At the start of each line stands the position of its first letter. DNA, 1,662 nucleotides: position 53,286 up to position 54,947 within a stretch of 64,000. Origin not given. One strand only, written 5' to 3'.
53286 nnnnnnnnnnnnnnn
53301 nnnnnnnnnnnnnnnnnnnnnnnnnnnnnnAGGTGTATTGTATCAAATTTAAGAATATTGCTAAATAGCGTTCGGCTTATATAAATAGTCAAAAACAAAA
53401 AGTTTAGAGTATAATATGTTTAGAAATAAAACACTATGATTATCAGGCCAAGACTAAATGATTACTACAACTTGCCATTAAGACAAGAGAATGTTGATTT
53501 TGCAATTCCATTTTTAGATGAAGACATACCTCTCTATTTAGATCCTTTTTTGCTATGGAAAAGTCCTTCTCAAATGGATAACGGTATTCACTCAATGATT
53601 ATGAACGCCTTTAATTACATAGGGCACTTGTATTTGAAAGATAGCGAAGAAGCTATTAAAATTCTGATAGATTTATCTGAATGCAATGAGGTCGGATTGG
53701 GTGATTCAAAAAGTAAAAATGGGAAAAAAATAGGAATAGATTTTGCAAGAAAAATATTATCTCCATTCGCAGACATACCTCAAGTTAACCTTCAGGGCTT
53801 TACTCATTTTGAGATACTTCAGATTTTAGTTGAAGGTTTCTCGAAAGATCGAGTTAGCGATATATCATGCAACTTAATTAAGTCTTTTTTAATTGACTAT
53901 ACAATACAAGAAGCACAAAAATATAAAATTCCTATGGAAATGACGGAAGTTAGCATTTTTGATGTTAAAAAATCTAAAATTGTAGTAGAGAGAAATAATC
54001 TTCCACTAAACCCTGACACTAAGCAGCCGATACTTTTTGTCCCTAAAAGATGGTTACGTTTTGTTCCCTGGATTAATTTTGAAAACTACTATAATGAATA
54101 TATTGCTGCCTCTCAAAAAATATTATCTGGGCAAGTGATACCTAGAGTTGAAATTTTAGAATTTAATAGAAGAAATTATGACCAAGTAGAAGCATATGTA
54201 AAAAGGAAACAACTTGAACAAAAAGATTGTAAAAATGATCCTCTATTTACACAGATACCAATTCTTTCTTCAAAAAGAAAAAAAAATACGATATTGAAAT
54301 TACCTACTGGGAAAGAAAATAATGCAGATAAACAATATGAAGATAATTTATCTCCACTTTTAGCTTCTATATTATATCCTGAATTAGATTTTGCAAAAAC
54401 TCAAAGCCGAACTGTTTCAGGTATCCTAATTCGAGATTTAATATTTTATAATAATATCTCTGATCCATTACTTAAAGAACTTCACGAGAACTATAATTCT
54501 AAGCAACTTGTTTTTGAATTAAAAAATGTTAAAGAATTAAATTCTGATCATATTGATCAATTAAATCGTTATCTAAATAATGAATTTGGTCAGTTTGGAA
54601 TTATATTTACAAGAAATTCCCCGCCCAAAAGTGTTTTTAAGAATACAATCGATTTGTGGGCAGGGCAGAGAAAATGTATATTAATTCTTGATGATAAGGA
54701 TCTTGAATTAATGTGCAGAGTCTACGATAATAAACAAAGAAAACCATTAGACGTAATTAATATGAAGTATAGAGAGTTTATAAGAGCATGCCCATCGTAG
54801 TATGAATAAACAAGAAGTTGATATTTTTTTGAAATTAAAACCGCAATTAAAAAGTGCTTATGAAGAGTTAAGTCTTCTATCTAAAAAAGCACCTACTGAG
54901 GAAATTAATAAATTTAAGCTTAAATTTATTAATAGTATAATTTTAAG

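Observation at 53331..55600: AT-rich three-gene cassette on the opposite strand interrupting the rpsP / KH / trmD ribosomal operon; large PD-(D/E)xK-like protein plus two paralogous small proteins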

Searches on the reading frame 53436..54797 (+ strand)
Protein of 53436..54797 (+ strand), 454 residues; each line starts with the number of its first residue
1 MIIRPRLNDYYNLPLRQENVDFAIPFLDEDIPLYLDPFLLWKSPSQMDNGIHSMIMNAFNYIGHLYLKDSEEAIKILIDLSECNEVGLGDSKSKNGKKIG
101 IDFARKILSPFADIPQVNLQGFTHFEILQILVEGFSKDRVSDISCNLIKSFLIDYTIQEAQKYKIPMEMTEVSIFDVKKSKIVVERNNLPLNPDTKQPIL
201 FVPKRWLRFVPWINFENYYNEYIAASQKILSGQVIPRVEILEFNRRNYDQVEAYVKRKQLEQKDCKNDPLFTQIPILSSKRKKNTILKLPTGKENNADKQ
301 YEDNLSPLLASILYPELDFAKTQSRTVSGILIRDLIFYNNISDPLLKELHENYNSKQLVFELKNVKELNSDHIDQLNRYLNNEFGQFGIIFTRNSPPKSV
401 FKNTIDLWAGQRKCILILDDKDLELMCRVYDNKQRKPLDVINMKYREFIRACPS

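Call 3: search_protein_families(library=pfam, proteins=[window:53436-54797:+], max_evalue=1)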
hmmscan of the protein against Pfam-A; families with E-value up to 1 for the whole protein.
window:53436-54797:+ (454 aa): 3 families
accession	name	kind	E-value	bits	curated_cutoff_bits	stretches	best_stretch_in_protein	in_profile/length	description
PF13366.12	PDDEXK_3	-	0.013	16.3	22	1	356-391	69-104/117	PD-(D/E)XK nuclease superfamily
PF04078.19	Rcd1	-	0.036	13.9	37.7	1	21-79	81-136/260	Cell differentiation family, Rcd1-like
PF06084.16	Cytomega_TRL10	-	0.051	14.1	20.2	1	247-299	91-145/149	Cytomegalovirus TRL10 protein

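Call 4: search_protein_families(library=padloc, proteins=[window:53436-54797:+], max_evalue=1)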
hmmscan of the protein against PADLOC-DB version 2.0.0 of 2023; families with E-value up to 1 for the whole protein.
window:53436-54797:+ (454 aa): 2 families
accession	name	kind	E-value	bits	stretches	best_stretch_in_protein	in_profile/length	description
PDLC04597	PDC-M36A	-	7e-217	718.7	1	2-454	3-457/457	-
PDLC04598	PDC-M36A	-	6.6e-119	395.2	1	128-454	2-330/330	-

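Call 5: search_protein_families(library=ncbifam, proteins=[window:53436-54797:+], max_evalue=1)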
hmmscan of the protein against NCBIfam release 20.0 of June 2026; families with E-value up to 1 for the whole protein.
window:53436-54797:+ (454 aa): 1 family
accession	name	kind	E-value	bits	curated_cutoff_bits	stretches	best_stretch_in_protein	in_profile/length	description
TIGR04256.1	GxxExxY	subfamily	0.036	14.4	35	1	356-392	68-104/116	GxxExxY protein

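Call 6: search_protein_families(library=phrogs, proteins=[window:53436-54797:+], max_evalue=1)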
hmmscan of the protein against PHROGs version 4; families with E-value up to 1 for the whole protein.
window:53436-54797:+ (454 aa): 4 families
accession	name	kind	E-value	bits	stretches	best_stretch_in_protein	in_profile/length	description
phrog_27295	-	unknown function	6.4e-26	92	2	6-225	2-222/469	-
phrog_30194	-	unknown function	5e-09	36.6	1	19-211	23-213/478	-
phrog_31260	-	unknown function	0.0089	16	1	299-427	209-339/365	-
phrog_485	-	unknown function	0.16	13.1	1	128-177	6-54/89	-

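Call 9: find_homologous_proteins(query=window:53436-54797:+)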
Query window:53436-54797:+ (454 aa): 2778 proteins with E <= 0.001 among 7352 candidates; the best 120 are listed.
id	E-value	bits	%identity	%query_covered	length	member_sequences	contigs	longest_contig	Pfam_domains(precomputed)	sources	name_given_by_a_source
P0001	0.0e+0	1023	100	100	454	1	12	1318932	PF28123.1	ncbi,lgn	-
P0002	1.7e-232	790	76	100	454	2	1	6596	PF28123.1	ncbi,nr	ncbi:MAG TPA: hypothetical protein PKA32_00175 [Candidatus Gracilibacteria bacterium]|nr:hypothetica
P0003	8.4e-232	788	75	100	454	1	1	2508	PF28123.1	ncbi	-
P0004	1.0e-231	788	76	100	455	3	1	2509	PF28123.1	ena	-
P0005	1.7e-230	784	75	100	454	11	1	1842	PF28123.1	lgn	-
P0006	4.6e-230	782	75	100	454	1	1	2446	PF28123.1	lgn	-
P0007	4.8e-230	782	74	100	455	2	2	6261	PF28123.1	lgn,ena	-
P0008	6.8e-229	778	75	100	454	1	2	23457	PF28123.1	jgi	jgi:hypothetical protein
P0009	8.4e-229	778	74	100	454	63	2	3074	PF28123.1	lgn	-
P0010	6.0e-228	775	74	100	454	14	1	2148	PF28123.1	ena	-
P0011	8.8e-228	775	74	100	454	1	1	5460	PF28123.1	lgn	-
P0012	1.0e-227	774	74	100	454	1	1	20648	PF28123.1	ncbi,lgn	-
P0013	1.1e-227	774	74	100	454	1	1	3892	PF28123.1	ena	-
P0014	1.8e-227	774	74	100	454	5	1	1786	PF28123.1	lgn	-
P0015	3.6e-227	773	73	100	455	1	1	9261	PF28123.1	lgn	-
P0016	3.6e-227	773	73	100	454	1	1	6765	PF28123.1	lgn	-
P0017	2.8e-226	770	72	100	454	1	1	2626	PF28123.1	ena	-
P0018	3.7e-226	769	75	100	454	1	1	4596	PF28123.1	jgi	-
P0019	4.5e-226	769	72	100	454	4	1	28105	PF28123.1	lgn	-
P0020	1.1e-225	768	72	100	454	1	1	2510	PF28123.1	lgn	-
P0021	1.8e-225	767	71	100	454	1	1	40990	PF28123.1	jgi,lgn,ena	-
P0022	6.6e-225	765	72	100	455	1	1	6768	PF28123.1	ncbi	-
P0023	6.7e-225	765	71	100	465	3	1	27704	PF28123.1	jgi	jgi:hypothetical protein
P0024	3.8e-224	763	73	100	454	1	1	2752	PF28123.1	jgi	jgi:hypothetical protein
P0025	4.6e-224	762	71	100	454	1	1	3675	PF28123.1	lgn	-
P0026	6.3e-224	762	72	100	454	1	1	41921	PF28123.1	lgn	-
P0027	6.4e-224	762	72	100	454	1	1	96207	PF28123.1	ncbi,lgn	-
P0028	1.4e-223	761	72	100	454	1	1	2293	PF28123.1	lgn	-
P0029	2.1e-223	760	73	100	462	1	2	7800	PF28123.1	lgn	-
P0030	3.9e-223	759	72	100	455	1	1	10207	PF28123.1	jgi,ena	-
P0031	2.7e-222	756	72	100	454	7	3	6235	PF28123.1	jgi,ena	-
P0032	2.8e-222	756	70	100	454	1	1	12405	PF28123.1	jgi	jgi:hypothetical protein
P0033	3.2e-222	756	70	100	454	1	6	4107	PF28123.1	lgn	-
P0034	3.9e-222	756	71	100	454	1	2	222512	PF28123.1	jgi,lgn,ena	jgi:hypothetical protein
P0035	7.9e-222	755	71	100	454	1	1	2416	PF28123.1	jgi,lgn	-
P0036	1.3e-221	754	71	100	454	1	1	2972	PF28123.1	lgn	-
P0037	2.3e-221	753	71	100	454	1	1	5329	PF28123.1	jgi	-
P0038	3.7e-221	753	73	100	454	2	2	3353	PF28123.1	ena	-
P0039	4.5e-221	752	70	100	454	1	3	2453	PF28123.1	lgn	-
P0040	7.7e-221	752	71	100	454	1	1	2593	PF28123.1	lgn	-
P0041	1.9e-220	750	70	100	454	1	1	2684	PF28123.1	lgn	-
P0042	2.3e-220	750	70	100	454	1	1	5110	PF28123.1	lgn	-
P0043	6.4e-220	749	70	100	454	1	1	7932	PF28123.1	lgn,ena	-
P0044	8.1e-220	748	70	100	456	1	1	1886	PF28123.1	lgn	-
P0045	1.7e-219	747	70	100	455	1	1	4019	PF28123.1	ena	-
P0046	2.1e-219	747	71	100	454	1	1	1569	PF28123.1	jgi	jgi:hypothetical protein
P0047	2.6e-219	747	70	100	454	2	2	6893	PF28123.1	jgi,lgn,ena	-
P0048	2.7e-219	747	69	100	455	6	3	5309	PF28123.1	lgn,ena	-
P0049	3.3e-219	746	72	100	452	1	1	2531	PF28123.1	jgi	jgi:hypothetical protein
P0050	3.3e-219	746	71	100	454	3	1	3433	PF28123.1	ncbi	-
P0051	3.7e-219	746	71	100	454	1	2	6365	PF28123.1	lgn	-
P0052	4.1e-219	746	70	100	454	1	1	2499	PF28123.1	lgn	-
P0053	6.9e-219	745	70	100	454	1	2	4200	PF28123.1,PF09903.15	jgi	jgi:hypothetical protein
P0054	9.9e-219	745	69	100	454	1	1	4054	PF28123.1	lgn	-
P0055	1.4e-218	744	69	100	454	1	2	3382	PF28123.1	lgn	-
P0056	5.3e-218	742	70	100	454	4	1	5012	PF28123.1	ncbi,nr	ncbi:MAG: hypothetical protein NUV86_07340 [Candidatus Scalindua sp.]|nr:hypothetical protein [Candi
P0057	6.9e-218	742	70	100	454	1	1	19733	PF28123.1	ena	-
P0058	8.0e-218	742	70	100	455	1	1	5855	PF28123.1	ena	-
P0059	1.3e-217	741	70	100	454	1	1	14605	PF28123.1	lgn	-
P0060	4.7e-217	739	69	100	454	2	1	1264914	PF28123.1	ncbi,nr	ncbi:hypothetical protein PJI16_11590 [Nitrospira sp. MA-1]|nr:hypothetical protein [Nitrospira sp. 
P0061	4.7e-217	739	73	97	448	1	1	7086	PF28123.1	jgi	jgi:hypothetical protein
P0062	8.0e-217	738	70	100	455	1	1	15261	PF28123.1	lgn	-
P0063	1.4e-216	738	69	100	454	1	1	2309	PF28123.1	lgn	-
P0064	1.6e-216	737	70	100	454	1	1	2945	PF28123.1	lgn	-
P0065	1.9e-216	737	71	100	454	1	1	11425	PF28123.1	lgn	-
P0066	3.0e-216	737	70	100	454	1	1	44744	PF28123.1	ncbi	-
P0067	5.6e-216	736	70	100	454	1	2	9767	PF28123.1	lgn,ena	-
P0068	8.2e-216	735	70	100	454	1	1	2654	PF28123.1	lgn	-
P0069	9.3e-216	735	70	100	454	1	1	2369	PF28123.1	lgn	-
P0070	1.8e-215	734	70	100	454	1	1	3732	PF28123.1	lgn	-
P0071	2.1e-215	734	69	100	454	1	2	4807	PF28123.1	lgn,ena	-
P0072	2.4e-215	734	69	100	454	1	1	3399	PF28123.1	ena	-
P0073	3.1e-215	733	69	100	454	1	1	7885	PF28123.1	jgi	jgi:hypothetical protein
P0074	6.8e-215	732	69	100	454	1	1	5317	PF28123.1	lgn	-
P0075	1.6e-214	731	72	100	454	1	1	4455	PF28123.1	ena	-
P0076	2.7e-214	730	70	100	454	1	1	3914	PF28123.1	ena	-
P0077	8.7e-214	728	69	100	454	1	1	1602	PF28123.1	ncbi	-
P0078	1.6e-213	728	67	100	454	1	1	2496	PF28123.1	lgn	-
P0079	3.4e-213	726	70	100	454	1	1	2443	PF28123.1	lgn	-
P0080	7.2e-213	725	68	100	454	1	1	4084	PF28123.1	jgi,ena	-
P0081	9.5e-213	725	66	100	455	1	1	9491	PF28123.1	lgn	-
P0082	1.6e-212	724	69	100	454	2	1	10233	PF28123.1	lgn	-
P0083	2.9e-212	723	68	100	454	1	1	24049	PF28123.1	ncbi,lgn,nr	ncbi:MAG: hypothetical protein HGB26_00500 [Desulfobulbaceae bacterium]|nr:hypothetical protein [Des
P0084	3.3e-212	723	67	100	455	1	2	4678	PF28123.1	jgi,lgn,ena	-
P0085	3.4e-212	723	68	100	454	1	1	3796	PF28123.1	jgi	-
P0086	3.9e-212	723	66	100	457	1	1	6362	PF28123.1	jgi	-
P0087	1.2e-211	721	70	100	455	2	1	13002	PF28123.1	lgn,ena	-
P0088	1.5e-211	721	69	100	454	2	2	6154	PF28123.1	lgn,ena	-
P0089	1.8e-211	721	69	97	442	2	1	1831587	PF28123.1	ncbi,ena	-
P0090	7.8e-211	719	68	100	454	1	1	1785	PF28123.1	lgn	-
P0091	7.8e-211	719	68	100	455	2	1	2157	PF28123.1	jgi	-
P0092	1.7e-210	718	68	100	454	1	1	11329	PF28123.1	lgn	-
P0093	1.7e-209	714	66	100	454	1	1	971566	PF28123.1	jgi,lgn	jgi:hypothetical protein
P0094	1.6e-208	711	67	100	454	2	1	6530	PF28123.1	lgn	-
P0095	1.6e-206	704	70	96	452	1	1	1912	PF28123.1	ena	-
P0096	2.7e-206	704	67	100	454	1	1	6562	PF28123.1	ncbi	-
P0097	1.0e-205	702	68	100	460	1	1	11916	PF28123.1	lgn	-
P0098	2.5e-205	701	65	100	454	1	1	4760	PF28123.1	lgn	-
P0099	2.2e-204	697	66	100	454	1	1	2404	PF28123.1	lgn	-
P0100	2.2e-204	697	66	100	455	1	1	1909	PF28123.1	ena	-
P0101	6.4e-204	696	66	100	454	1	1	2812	PF28123.1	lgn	-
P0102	8.9e-204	695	65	100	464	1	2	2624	PF28123.1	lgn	-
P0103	4.3e-203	693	67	100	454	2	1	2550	PF28123.1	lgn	-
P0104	3.0e-200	684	71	94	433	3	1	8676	PF28123.1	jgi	-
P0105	1.3e-197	675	68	94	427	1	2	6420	PF28123.1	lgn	-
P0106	5.3e-196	670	63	100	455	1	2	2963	PF28123.1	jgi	jgi:hypothetical protein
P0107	1.9e-195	668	62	100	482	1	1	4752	PF28123.1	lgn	-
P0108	3.7e-195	667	63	100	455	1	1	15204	PF28123.1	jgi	-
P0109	2.7e-192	658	61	100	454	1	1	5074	PF28123.1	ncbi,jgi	jgi:hypothetical protein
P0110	1.0e-191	656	70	89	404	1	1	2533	PF28123.1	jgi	-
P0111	1.0e-191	656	62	100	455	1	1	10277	PF28123.1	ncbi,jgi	-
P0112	1.0e-190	652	61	100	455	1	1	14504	PF28123.1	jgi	jgi:hypothetical protein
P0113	1.4e-190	652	66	100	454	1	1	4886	PF28123.1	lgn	-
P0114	1.1e-188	646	60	100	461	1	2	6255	PF28123.1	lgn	-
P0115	2.9e-187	641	61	100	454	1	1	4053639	PF28123.1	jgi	jgi:hypothetical protein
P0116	3.9e-187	641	61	100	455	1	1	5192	PF28123.1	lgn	-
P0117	6.7e-187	640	61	100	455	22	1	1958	PF28123.1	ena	-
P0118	1.7e-186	639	61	100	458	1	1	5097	PF28123.1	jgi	jgi:hypothetical protein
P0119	1.8e-186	638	61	100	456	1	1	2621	PF28123.1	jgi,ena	-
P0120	3.3e-186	638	61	100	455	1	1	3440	PF28123.1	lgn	-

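Call 10: find_encoding_contigs(protein=P0001, flank=6000, max_places=6)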
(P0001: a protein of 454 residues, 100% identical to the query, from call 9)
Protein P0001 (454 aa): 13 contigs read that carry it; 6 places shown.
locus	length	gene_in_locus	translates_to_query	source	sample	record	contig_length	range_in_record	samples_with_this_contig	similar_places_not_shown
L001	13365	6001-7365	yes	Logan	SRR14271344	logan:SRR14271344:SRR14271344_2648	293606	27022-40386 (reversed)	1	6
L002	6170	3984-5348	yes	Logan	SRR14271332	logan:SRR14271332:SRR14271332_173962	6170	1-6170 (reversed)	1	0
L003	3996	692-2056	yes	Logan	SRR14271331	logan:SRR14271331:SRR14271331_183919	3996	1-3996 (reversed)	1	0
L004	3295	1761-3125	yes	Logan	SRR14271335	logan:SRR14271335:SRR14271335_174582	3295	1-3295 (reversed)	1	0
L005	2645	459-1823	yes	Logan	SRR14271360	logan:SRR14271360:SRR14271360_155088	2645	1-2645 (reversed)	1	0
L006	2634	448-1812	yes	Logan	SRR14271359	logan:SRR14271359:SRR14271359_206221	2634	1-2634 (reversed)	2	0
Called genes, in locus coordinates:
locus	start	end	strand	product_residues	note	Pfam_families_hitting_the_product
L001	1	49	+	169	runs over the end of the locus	PF07963:N_methyl, PF08334:T2SSG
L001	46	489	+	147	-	PF07963:N_methyl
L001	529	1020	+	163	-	PF07963:N_methyl (weak)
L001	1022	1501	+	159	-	PF07963:N_methyl (weak)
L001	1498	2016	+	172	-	-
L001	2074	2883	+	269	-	-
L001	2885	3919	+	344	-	PF11104:PilM_2, PF25216:Volactin (faint), PF06723:MreB_Mbl (faint), PF14450:FtsA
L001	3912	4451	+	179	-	-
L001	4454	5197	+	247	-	-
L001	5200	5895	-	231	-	PF01746:tRNA_m1G_MT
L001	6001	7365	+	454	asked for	PF28123:DUF8370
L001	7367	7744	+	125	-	-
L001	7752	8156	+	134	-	-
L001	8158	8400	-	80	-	PF13083:KH_KhpA-B, PF00013:KH_1 (weak)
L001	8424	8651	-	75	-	PF00886:Ribosomal_S16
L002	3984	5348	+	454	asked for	PF28123:DUF8370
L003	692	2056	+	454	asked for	PF28123:DUF8370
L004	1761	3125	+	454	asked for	PF28123:DUF8370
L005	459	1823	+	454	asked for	PF28123:DUF8370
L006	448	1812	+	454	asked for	PF28123:DUF8370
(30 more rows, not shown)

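Call 11: find_encoding_contigs(protein=P0060, flank=6000, max_places=2)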
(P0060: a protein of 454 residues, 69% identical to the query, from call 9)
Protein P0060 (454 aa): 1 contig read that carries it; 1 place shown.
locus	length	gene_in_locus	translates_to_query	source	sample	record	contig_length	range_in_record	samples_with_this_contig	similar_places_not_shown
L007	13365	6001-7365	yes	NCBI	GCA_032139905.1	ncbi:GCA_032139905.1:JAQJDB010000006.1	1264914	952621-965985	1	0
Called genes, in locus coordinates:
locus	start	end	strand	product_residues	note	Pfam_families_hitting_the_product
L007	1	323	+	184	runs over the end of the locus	-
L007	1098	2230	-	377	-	PF01527:HTH_Tnp_1 (weak), PF13384:HTH_23 (faint), PF13518:HTH_28 (faint), PF13276:HTH_21, PF00665:rve, PF24764:rva_4, PF13683:rve_3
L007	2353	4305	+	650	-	PF13289:SIR2_2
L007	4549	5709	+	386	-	PF13384:HTH_23 (faint), PF13936:HTH_38, PF13565:HTH_32 (weak), PF00665:rve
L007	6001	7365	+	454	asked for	PF28123:DUF8370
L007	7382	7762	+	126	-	-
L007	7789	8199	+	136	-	-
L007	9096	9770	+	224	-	PF02563:Poly_export, PF10531:SLBB (weak), PF22461:SLBB_2 (weak)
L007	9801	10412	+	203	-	PF02563:Poly_export, PF10531:SLBB, PF22461:SLBB_2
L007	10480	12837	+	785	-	PF02706:Wzz (weak), PF13807:GNVR (weak), PF01656:CbiA (weak), PF13614:AAA_31 (weak)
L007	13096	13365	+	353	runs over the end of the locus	PF02397:Bac_transf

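Call 12: find_encoding_contigs(protein=P0034, flank=6000, max_places=2)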
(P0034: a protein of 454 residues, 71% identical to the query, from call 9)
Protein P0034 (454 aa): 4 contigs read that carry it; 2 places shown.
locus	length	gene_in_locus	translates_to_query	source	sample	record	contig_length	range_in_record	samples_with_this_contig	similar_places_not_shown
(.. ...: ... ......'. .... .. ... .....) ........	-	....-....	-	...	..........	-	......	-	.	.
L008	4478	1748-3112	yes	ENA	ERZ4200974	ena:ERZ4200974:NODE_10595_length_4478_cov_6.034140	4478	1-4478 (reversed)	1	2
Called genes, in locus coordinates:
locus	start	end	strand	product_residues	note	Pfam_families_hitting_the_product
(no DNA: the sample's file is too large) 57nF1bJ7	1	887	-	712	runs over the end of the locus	PF07494:Reg_prop (faint), PF13860:FlgD_ig, PF18962:Por_Secre_tail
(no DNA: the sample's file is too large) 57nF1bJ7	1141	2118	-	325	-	PF02653:BPD_transp_2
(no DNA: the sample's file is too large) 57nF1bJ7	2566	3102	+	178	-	PF13392:HNH_3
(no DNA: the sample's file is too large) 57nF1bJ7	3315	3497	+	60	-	-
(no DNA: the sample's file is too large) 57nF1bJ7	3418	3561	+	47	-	-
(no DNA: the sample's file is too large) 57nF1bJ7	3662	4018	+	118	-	-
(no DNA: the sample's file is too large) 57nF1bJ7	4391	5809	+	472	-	-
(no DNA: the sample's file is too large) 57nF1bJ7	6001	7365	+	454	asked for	PF28123:DUF8370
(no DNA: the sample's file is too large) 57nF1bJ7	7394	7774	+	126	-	-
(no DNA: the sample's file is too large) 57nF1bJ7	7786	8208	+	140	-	-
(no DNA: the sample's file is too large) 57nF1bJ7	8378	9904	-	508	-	PF00005:ABC_tran, PF13304:AAA_21 (faint), PF00005:ABC_tran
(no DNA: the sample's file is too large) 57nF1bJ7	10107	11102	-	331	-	PF00532:Peripla_BP_1, PF13407:Peripla_BP_4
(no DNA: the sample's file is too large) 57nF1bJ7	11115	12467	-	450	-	PF14315:DUF4380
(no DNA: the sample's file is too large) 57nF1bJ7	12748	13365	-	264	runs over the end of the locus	PF02361:CbiQ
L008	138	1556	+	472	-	-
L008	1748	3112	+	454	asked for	PF28123:DUF8370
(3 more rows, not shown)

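Call 22: search_solved_structures(query=window:53436-54797:+, max_evalue=10)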
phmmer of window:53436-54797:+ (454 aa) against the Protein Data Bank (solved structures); distinct sequences matched with E-value up to 10: 1.
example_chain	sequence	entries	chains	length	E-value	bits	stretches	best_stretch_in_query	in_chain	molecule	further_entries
2ndp_A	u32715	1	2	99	0.66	11.9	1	167-201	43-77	Histone-like DNA-binding superfamily protein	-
